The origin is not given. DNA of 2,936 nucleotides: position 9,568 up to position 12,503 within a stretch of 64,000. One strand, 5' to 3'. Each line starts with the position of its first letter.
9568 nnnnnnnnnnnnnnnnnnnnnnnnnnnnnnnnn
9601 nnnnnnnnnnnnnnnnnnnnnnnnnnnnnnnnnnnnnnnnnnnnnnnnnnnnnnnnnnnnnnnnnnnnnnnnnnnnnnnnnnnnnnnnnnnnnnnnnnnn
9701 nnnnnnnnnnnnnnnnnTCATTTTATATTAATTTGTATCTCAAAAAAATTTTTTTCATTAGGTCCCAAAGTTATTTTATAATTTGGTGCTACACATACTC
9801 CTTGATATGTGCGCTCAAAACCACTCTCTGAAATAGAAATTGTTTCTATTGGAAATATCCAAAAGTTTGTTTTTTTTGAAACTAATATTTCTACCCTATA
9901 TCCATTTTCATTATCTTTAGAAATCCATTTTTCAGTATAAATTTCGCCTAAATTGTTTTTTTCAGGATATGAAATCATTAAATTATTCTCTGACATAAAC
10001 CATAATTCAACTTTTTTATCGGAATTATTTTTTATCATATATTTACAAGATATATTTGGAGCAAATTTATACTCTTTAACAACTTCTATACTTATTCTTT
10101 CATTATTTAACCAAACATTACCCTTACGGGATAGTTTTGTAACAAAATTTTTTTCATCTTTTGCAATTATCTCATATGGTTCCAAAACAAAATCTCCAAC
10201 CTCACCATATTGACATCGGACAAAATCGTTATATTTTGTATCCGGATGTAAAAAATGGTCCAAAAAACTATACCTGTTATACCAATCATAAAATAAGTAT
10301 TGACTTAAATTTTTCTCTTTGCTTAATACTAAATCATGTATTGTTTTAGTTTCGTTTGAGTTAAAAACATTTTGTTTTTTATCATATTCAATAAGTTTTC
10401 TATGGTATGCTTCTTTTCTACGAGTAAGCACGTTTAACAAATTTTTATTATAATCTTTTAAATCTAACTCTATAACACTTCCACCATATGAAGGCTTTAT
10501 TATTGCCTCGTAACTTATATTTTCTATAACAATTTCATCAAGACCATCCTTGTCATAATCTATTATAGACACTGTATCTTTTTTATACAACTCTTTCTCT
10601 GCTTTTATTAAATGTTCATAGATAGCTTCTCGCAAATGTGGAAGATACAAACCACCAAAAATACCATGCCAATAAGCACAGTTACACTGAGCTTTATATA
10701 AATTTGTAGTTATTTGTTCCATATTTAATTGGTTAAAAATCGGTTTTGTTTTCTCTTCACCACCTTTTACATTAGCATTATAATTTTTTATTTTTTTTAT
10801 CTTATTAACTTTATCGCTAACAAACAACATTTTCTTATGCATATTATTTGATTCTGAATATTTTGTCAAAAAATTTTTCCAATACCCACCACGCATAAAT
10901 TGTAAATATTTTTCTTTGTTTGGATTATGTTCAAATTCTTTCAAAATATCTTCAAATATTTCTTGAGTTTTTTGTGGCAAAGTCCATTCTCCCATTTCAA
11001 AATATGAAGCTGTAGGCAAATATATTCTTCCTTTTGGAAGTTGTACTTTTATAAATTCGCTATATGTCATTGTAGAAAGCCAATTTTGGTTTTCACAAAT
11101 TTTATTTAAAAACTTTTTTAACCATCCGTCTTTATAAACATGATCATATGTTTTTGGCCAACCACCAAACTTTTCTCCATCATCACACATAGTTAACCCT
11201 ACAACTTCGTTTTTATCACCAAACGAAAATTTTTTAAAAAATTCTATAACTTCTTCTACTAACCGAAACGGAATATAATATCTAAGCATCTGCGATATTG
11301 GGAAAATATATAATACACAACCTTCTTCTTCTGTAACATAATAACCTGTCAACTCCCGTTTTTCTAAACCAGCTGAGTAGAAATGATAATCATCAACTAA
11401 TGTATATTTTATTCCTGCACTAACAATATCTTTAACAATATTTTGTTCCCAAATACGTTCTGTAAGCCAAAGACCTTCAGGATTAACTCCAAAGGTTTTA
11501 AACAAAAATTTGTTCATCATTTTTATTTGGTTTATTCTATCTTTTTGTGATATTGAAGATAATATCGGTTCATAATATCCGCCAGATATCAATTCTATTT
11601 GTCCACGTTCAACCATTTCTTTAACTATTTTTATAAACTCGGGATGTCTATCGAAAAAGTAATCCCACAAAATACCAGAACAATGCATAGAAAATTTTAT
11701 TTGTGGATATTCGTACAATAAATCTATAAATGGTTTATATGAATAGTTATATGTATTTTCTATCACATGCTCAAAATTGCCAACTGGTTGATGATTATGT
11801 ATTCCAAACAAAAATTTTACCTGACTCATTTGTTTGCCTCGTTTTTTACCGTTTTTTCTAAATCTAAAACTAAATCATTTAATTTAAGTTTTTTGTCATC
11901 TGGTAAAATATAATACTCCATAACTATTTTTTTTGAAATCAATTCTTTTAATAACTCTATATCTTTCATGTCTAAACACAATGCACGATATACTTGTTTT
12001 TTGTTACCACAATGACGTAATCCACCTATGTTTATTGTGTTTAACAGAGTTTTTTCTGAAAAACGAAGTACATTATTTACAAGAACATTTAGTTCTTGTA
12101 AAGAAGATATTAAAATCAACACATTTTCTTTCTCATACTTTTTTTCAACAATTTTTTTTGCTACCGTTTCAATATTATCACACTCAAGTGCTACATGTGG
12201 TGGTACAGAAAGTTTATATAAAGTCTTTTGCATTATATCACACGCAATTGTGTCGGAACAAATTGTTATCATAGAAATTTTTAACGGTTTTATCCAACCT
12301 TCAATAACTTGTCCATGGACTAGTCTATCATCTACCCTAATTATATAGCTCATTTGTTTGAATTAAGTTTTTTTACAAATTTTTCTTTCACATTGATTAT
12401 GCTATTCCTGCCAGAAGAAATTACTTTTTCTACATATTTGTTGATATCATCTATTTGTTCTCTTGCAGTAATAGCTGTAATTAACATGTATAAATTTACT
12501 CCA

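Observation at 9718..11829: GH57 alpha-glucan enzyme translationally coupled inside a mannose-family PTS operon (IIA-IIB-GH57-IIC-IID-HPr-EI)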

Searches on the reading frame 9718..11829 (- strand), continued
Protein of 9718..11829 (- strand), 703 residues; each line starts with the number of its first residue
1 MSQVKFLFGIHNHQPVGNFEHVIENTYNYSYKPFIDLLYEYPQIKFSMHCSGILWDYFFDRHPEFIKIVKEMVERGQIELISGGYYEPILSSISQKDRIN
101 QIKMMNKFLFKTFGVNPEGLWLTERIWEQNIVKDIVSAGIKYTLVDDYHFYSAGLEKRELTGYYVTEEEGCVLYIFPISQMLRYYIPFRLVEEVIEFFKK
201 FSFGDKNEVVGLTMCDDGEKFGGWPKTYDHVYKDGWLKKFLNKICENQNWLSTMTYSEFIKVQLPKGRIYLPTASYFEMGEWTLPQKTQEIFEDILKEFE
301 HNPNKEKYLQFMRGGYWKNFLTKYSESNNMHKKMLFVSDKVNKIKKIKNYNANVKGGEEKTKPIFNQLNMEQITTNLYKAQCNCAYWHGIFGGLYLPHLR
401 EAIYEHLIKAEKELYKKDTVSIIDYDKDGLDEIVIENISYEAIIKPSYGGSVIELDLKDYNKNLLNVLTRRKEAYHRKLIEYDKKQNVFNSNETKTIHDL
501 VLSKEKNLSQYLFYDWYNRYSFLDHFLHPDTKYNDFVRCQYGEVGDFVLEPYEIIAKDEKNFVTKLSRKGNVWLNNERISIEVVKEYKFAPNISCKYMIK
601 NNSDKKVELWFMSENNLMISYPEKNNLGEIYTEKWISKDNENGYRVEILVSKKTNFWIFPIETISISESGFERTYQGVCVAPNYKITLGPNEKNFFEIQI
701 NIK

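Call 34: find_related_loci(query=window:9718-11829:-, collection=metagenome_contigs, flank=7000)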
Query window:9718-11829:- (703 aa) in metagenome_contigs; peptide patterns used: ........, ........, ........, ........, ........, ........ (x = any residue, [..] = any of these).
600 stretches matched a pattern (row limit reached: there are more); 566 encode a relative of the query (tblastn E <= 1e-3); the best 80 are kept; 80 distinct loci.
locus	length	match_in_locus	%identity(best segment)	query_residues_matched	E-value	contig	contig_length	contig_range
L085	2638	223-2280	62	1-703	0e+0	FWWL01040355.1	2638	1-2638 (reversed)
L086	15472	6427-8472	58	1-703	0e+0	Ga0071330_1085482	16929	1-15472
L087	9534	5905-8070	48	1-703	0e+0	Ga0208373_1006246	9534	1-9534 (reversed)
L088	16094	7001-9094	49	1-702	0e+0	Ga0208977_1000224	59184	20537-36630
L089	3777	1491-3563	46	1-703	0e+0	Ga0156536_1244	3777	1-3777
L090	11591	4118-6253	47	1-702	0e+0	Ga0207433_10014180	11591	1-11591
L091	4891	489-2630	47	1-703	0e+0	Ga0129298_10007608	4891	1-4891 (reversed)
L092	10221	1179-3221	50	1-703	0e+0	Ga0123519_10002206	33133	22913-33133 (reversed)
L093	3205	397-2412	47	6-703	0e+0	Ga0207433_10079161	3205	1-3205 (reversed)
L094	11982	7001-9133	43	1-703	0e+0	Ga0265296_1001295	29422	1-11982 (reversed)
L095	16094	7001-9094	45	1-690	0e+0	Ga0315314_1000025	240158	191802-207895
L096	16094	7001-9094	45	1-690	0e+0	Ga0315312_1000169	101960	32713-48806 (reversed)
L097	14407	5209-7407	45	1-703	0e+0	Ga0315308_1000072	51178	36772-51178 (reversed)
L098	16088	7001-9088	41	1-702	0e+0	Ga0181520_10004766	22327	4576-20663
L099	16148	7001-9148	43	1-703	0e+0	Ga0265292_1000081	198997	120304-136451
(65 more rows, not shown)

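Call 42: search_protein_families(library=pfam, proteins=[L016:6942-9176:+, L016:9189-9998:+, L016:12163-13200:+, L016:12145-13422:-, L016:16399-17424:+, L016:17391-18335:+, L016:18429-20771:+, L095:5352-6998:+], max_evalue=0.00001)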
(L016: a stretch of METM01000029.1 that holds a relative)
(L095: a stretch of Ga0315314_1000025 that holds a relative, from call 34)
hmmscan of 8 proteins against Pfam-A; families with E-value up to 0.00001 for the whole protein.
L016:6942-9176:+ (744 aa): 1 family
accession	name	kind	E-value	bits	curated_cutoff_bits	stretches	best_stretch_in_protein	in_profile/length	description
PF03065.20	Glyco_hydro_57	-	7e-59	200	21.2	1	25-452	1-288/291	Glycosyl hydrolase family 57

L016:9189-9998:+ (269 aa): 1 family
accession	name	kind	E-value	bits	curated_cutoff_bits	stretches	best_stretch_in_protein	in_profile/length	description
PF02498.22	Bro-N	-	1.9e-08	35.3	25.6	1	9-106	2-94/96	BRO family, N-terminal domain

L016:12163-13200:+ (345 aa): 5 families
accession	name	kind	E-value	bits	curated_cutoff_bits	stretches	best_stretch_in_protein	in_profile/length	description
PF01087.27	GalP_UDP_transf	-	6.5e-15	56.5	22.1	1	4-178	14-184/184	Galactose-1-phosphate uridyl transferase, N-terminal domain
PF02744.22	GalP_UDP_tr_C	-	9.2e-13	48.7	29.2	1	187-310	4-119/165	Galactose-1-phosphate uridyl transferase, C-terminal domain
PF16268.10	DUF4921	-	8.6e-12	45.1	28.5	1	138-336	211-389/425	Domain of unknown function (DUF4921)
PF16285.10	DUF4931_N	-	2.4e-11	44.2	24.1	1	106-172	53-119/124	Domain of unknown function (DUF4931) N-terminal domain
PF01230.28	HIT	-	1e-07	32.9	21.5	0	212-287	6-81/98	HIT domain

L016:12145-13422:- (425 aa): 0 families

L016:16399-17424:+ (341 aa): 1 family
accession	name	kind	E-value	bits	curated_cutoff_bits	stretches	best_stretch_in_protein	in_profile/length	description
PF07669.17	Eco57I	-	2.5e-07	31.4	25.3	1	83-150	77-148/171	Eco57I restriction-modification methylase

L016:17391-18335:+ (314 aa): 0 families

L016:18429-20771:+ (780 aa): 6 families
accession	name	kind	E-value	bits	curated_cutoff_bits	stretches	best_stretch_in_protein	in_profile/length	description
PF00483.29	NTP_transferase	-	5.5e-56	190.3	21.2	1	2-231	1-242/245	Nucleotidyl transferase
PF02878.22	PGM_PMM_I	-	7.2e-25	87.7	22.5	1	332-463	2-137/138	Phosphoglucomutase/phosphomannomutase, alpha/beta/alpha domain I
PF02879.22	PGM_PMM_II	-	2.1e-14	54.3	29.3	1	483-583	2-103/103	Phosphoglucomutase/phosphomannomutase, alpha/beta/alpha domain II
PF02880.22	PGM_PMM_III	-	3.7e-14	53.3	20.7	1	592-695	6-112/115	Phosphoglucomutase/phosphomannomutase, alpha/beta/alpha domain III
PF25084.1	LbH_EIF2B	-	7.7e-13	48.8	54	1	235-301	39-105/105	EIF2B subunit epsilon LbH domain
PF12804.13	NTP_transf_3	-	1.4e-08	35.5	27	1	3-108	1-97/160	MobA-like NTP transferase domain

L095:5352-6998:+ (549 aa): 2 families
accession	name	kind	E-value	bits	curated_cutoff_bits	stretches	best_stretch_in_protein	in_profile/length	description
PF03065.20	Glyco_hydro_57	-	2.5e-41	142.4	21.2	1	4-417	1-291/291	Glycosyl hydrolase family 57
PF09210.16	BE_C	-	7.3e-30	103.8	25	1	442-544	2-101/101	1,4-alpha-glucan branching enzyme, C-terminal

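Call 49: find_encoding_contigs(protein=P0002, flank=6000, max_places=1)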
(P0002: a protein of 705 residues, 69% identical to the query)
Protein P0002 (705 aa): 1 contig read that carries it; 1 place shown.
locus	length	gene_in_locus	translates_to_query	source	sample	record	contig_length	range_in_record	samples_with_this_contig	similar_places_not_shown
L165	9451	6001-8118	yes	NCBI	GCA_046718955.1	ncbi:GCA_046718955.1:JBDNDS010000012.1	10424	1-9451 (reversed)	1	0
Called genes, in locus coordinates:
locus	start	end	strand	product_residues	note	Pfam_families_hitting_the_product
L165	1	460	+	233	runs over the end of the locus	PF06835:LptC (faint)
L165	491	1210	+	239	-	PF00005:ABC_tran, PF13304:AAA_21 (faint)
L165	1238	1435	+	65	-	PF02482:Ribosomal_S30AE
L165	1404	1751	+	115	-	PF16321:Ribosom_S30AE_C (weak)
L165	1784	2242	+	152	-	PF00359:PTS_EIIA_2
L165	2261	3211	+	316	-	PF02603:Hpr_kinase_N, PF07475:Hpr_kinase_C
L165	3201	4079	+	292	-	PF03668:RapZ-like_N, PF22740:PapZ_C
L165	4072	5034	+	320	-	PF01933:CofD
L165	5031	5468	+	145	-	PF03610:EIIA-man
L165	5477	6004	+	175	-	PF03830:PTSIIB_sorb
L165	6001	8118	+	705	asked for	PF01074:Glyco_hydro_38N, PF03065:Glyco_hydro_57, PF09094:AmyA-A_glucT_m, PF09095:AmyA-gluTrfs_C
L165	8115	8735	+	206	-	PF03609:EII-Sor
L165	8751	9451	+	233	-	PF03613:EIID-AGA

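Call 50: find_encoding_contigs(protein=P0024, flank=8000, max_places=1)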
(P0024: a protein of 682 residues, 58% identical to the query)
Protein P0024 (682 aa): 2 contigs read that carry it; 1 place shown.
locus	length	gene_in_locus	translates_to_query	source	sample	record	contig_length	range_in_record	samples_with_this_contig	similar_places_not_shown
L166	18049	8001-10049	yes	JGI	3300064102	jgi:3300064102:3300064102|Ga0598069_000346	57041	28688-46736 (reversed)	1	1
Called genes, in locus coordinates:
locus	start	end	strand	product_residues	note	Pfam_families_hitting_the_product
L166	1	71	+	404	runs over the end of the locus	PF13742:tRNA_anti_2, PF01336:tRNA_anti-codon, PF02601:Exonuc_VII_L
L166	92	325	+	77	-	PF13240:Zn_Ribbon_1 (weak), PF13248:Zn_ribbon_3 (weak)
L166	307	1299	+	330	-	PF01380:SIS, PF00571:CBS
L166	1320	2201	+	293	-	PF03279:Lip_A_acyltrans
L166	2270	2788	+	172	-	PF06835:LptC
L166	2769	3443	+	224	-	PF03968:LptD_N (weak)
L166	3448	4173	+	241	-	PF00005:ABC_tran, PF13304:AAA_21 (weak)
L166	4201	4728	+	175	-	PF02482:Ribosomal_S30AE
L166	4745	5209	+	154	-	PF00359:PTS_EIIA_2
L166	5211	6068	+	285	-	PF03668:RapZ-like_N, PF22740:PapZ_C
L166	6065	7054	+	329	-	PF01933:CofD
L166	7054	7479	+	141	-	PF03610:EIIA-man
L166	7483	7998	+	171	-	PF03830:PTSIIB_sorb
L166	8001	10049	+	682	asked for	PF01074:Glyco_hydro_38N, PF03065:Glyco_hydro_57, PF09094:AmyA-A_glucT_m, PF09095:AmyA-gluTrfs_C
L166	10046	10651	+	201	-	PF03609:EII-Sor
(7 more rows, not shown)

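Call 58: list_cluster_members(proteins=[P0001, P0121])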
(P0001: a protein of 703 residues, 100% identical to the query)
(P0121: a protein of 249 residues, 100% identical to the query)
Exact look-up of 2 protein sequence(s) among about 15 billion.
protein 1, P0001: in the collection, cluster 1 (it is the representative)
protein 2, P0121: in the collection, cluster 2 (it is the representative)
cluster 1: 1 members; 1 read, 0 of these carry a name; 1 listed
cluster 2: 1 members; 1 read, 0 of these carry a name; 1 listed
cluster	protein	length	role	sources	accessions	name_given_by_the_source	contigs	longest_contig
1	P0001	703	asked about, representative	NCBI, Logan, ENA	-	-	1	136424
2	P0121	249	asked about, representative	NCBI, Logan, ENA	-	-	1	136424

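Call 59: find_encoding_contigs(protein=P0001, flank=1000, max_places=2)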
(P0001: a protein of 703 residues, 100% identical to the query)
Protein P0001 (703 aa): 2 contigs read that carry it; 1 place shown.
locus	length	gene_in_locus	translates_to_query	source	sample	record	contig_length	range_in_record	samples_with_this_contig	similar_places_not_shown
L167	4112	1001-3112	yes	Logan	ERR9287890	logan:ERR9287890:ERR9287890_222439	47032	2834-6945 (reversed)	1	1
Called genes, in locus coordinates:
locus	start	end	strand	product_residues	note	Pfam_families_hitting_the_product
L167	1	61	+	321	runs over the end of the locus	PF01933:CofD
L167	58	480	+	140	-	PF03610:EIIA-man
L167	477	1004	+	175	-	PF03830:PTSIIB_sorb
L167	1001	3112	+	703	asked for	PF01074:Glyco_hydro_38N, PF03065:Glyco_hydro_57, PF09094:AmyA-A_glucT_m, PF09095:AmyA-gluTrfs_C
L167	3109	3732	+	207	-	PF03609:EII-Sor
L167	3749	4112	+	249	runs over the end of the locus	PF03613:EIID-AGA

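Call 63: find_encoding_contigs(protein=P0031, flank=7000, max_places=1)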
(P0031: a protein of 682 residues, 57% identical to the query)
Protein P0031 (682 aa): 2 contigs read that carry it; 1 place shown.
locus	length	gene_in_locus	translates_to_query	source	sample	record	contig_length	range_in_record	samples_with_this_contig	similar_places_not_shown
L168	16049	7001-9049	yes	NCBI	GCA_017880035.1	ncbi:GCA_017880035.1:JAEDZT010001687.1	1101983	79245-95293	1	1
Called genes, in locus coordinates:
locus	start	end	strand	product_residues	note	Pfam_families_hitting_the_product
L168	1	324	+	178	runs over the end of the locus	PF00702:Hydrolase (faint), PF08282:Hydrolase_3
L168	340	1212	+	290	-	PF03279:Lip_A_acyltrans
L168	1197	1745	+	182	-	PF06835:LptC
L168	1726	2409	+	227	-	PF03968:LptD_N (faint)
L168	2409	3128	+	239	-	PF00005:ABC_tran, PF13304:AAA_21 (faint)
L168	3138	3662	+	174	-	PF02482:Ribosomal_S30AE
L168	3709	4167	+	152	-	PF00359:PTS_EIIA_2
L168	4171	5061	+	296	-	PF03668:RapZ-like_N, PF22740:PapZ_C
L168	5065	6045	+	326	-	PF01933:CofD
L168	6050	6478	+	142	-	PF03610:EIIA-man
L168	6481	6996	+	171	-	PF03830:PTSIIB_sorb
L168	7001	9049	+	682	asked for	PF01074:Glyco_hydro_38N, PF03065:Glyco_hydro_57, PF09094:AmyA-A_glucT_m, PF09095:AmyA-gluTrfs_C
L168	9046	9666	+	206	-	PF03609:EII-Sor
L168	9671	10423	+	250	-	PF03613:EIID-AGA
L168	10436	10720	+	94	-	PF00381:PTS-HPr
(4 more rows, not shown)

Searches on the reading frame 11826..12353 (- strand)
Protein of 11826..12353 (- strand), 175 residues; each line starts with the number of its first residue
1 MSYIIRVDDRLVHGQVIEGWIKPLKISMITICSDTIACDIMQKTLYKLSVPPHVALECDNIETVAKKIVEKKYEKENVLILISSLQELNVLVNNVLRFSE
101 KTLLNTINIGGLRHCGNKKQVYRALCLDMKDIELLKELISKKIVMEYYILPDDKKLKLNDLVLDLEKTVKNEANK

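Call 4: search_protein_families(library=pfam, proteins=[window:11826-12353:-])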
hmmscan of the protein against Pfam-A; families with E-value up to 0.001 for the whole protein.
window:11826-12353:- (175 aa): 1 family
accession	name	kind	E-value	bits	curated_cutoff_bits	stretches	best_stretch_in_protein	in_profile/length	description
PF03830.20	PTSIIB_sorb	-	2.5e-34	119.2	27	1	4-155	3-148/148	PTS system sorbose subfamily IIB component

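Call 5: search_protein_families(library=ncbifam, proteins=[window:11826-12353:-])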
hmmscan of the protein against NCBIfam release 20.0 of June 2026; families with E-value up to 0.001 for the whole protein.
window:11826-12353:- (175 aa): 4 families
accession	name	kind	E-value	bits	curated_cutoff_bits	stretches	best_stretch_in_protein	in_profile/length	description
NF011670.1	PRK15088.1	equivalog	1e-26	93.7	400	1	4-163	167-320/323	PTS mannose transporter subunit IIAB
TIGR00854.1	pts-sorbose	subfamily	9e-23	81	163.6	1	5-155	5-148/150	mannose/fructose/sorbose PTS transporter subunit IIB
NF007288.1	PRK09756.1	equivalog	1.2e-14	54.6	180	1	4-156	5-151/153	PTS galactosamine transporter subunit IIB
NF008508.1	PRK11425.1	equivalog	4.7e-14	52.5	180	1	4-146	6-141/157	PTS N-acetylgalactosamine transporter subunit IIB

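Call 48: search_solved_structures(query=window:11826-12353:-, max_evalue=0.01, show_alignments=2)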
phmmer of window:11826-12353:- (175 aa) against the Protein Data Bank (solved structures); distinct sequences matched with E-value up to 0.01: 9.
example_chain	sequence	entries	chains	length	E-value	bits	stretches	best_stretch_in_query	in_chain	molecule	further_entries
1vsq_C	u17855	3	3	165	2.1e-22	83.1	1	4-167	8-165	Mannose-specific phosphotransferase enzyme IIB component | PTS system mannose-specific EIIAB component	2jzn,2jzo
2jzh_A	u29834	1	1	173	2.4e-22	82.9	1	4-167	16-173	PTS system mannose-specific EIIAB component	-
1nrz_A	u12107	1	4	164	2.1e-17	66.8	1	4-161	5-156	PTS system, sorbose-specific IIB component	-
1ble_A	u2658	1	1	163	5.7e-17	65.4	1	4-155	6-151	FRUCTOSE PERMEASE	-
3lfj_A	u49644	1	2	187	8.9e-17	64.8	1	5-162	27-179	Phosphotransferase system, mannose/fructose/N-acetylgalactosamine-specific component IIB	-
8yri_A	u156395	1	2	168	2.6e-11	47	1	4-142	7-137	PTS system, mannose/fructose/sorbose family, IIB component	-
5t5d_A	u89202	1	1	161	8.3e-11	45.4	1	4-158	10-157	PTS system, IIB component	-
3p3v_A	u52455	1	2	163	5.1e-10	42.8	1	4-128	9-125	PTS system, N-acetylgalactosamine-specific IIB component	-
3eye_A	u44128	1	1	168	5.6e-07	32.9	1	4-158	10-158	PTS system N-acetylgalactosamine-specific IIB component 1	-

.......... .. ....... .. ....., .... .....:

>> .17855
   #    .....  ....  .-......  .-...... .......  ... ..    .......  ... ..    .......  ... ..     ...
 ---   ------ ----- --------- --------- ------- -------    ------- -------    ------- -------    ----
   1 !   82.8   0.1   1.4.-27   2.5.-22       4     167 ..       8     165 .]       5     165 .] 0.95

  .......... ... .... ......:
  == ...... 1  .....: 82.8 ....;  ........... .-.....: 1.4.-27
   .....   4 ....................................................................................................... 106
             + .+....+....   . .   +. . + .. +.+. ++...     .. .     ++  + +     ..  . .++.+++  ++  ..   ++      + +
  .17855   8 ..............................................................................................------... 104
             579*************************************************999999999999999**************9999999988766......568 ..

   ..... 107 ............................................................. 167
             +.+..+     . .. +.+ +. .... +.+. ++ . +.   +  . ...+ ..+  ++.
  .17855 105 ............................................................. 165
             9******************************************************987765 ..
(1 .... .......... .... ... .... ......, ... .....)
